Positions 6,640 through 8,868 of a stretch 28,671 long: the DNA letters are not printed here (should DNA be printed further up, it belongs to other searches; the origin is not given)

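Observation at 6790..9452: McyF-like racemase next to a stand-alone A-T whose code begins DARH, the microcystin signature for directly loaded acidic D-amino acids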

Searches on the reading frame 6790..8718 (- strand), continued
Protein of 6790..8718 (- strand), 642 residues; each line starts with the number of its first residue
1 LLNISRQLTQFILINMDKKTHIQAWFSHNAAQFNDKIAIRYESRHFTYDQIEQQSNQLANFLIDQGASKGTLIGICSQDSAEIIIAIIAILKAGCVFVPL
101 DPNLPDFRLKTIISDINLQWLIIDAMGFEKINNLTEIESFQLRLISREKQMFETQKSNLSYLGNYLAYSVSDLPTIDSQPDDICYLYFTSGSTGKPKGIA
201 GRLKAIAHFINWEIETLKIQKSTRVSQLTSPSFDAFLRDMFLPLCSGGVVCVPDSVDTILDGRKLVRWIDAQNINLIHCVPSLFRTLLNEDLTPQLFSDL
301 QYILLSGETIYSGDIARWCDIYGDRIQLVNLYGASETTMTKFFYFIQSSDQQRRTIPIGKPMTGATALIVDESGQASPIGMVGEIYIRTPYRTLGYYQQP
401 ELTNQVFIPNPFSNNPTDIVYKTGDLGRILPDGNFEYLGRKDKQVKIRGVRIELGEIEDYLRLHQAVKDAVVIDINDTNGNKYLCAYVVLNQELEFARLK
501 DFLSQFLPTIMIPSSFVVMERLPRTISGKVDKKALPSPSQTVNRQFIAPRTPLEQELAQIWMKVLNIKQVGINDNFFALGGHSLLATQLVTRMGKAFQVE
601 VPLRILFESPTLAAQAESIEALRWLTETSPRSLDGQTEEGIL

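Call 17: find_encoding_contigs(protein=P0030, flank=10000, max_places=2)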
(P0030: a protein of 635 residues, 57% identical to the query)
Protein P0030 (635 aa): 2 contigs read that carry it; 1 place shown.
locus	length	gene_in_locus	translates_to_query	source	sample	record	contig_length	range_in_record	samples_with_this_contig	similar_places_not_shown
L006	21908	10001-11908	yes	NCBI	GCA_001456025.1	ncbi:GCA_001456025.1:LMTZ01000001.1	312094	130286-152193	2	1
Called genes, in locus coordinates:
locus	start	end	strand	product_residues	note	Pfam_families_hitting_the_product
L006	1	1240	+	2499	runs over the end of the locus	PF00109:ketoacyl-synt, PF02801:Ketoacyl-synt_C, PF16197:KAsynt_C_assoc, PF22336:RhiE-like_linker, PF22621:CurL-like_PKS_C, PF00698:Acyl_transf_1, PF00550:PP-binding, PF23297:ACP_SdgA_C, +10 more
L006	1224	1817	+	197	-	PF20680:DUF6817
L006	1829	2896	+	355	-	PF02668:TauD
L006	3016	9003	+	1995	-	PF00668:Condensation, PF00501:AMP-binding, PF13193:AMP-binding_C, PF00550:PP-binding, PF00668:Condensation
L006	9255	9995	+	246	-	PF01177:Asp_Glu_race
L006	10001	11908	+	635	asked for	PF00501:AMP-binding, PF13193:AMP-binding_C, PF00550:PP-binding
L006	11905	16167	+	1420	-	PF18563:TubC_N, PF00668:Condensation, PF00501:AMP-binding, PF13193:AMP-binding_C, PF00550:PP-binding, PF00561:Abhydrolase_1 (weak), PF00975:Thioesterase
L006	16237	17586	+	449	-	-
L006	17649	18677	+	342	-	PF02668:TauD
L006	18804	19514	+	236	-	PF00005:ABC_tran, PF02463:SMC_N (weak), PF13304:AAA_21 (weak)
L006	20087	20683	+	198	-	PF18135:Type_ISP_C, PF00550:PP-binding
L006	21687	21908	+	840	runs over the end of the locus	PF25546:DUF7925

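Call 18: find_encoding_contigs(protein=P0070, flank=10000, max_places=2)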
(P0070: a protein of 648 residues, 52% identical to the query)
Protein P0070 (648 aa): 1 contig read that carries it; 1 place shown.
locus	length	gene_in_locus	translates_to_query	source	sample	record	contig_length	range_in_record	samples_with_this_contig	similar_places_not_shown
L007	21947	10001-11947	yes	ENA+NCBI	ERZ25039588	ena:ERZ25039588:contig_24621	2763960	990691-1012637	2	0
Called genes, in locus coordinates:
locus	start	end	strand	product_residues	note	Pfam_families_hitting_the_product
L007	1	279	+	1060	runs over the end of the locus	PF00486:Trans_reg_C, PF13414:TPR_11 (faint), PF13424:TPR_12 (faint), PF13428:TPR_14 (faint), PF25063:ARM_TT21_C (faint), PF00515:TPR_1 (faint), PF13432:TPR_16, PF14559:TPR_19 (weak), +6 more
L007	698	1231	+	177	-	PF02357:NusG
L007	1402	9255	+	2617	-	PF00668:Condensation, PF00501:AMP-binding, PF13193:AMP-binding_C, PF00550:PP-binding, PF00668:Condensation, PF00501:AMP-binding, PF13193:AMP-binding_C, PF00550:PP-binding, +4 more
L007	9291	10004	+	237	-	PF01177:Asp_Glu_race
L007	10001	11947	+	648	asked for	PF00501:AMP-binding, PF13193:AMP-binding_C, PF00550:PP-binding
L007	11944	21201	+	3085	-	PF00668:Condensation, PF00501:AMP-binding, PF13193:AMP-binding_C, PF00550:PP-binding, PF00668:Condensation, PF00501:AMP-binding, PF13193:AMP-binding_C, PF00550:PP-binding, +2 more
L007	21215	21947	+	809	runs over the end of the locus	PF04055:Radical_SAM, PF00668:Condensation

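Call 43: search_protein_families(library=ncbifam, proteins=[window:6790-8673:-], max_evalue=0.00001)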
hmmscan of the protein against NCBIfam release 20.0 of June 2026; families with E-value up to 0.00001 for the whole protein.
window:6790-8673:- (627 aa): 101 families (the best 25 are shown)
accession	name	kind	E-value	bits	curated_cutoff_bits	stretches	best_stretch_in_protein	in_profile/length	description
NF004282.0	PRK05691.1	subfamily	1.7e-120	402.7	4090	2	158-608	3861-4312/4334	non-ribosomal peptide synthase/polyketide synthase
TIGR01733.1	AA-adenyl-dom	subfamily_domain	8.3e-114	380.6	317.4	1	32-457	1-409/409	amino acid adenylation domain-containing protein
NF047350.1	aureusi_NRPS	equivalog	5.7e-113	378.4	2500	1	4-607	412-978/2373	aureusimine non-ribosomal peptide synthetase AusA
NF041803.1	NRPS_SolG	exception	3e-111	372.8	2200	1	11-602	567-1153/1163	solanimycin non-ribosomal peptide synthetase SolG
NF038078.1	NRPS_MxcG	equivalog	9.7e-96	321.3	2300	1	11-606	462-1043/1442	myxochelin non-ribosomal peptide synthetase MxcG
TIGR03443.1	alpha_am_amid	equivalog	3.2e-94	316.4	1030.1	2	7-478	238-752/1390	L-aminoadipate-semialdehyde dehydrogenase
NF007605.2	PRK10252.1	equivalog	2.2e-77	260.7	2400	1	7-586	456-1023/1292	enterobactin non-ribosomal peptide synthetase EntF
NF004837.0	PRK06187.1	subfamily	2.5e-72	243.8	476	1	2-523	5-521/531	long-chain-fatty-acid--CoA ligase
NF003417.0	PRK04813.1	subfamily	1.3e-69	235.1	476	1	12-521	10-500/505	D-alanine--poly(phosphoribitol) ligase subunit DltA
TIGR01734.1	D-ala-DACP-lig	equivalog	2.4e-65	221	559.85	1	13-521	8-499/504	D-alanine--poly(phosphoribitol) ligase subunit DltA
TIGR03098.1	ligase_PEP_1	hypoth_equivalog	1.6e-56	191.9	592.35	1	11-520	6-514/517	acyl-CoA ligase (AMP-forming), exosortase A system-associated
NF052269.1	Staph_lig_FadD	equivalog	1.6e-49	168.6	650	1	10-521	5-490/499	long-chain-fatty-acid--CoA ligase FadD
NF006182.0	PRK08316.1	subfamily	5.9e-48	163.6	663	1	6-521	12-514/523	fatty acyl-CoA synthetase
NF006181.0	PRK08314.1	subfamily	1.2e-44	152.5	705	1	5-520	24-550/563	long-chain-fatty-acid--CoA ligase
NF004758.0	PRK06087.1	equivalog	1.6e-44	152.3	736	1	9-520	28-531/548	medium-chain fatty-acid--CoA ligase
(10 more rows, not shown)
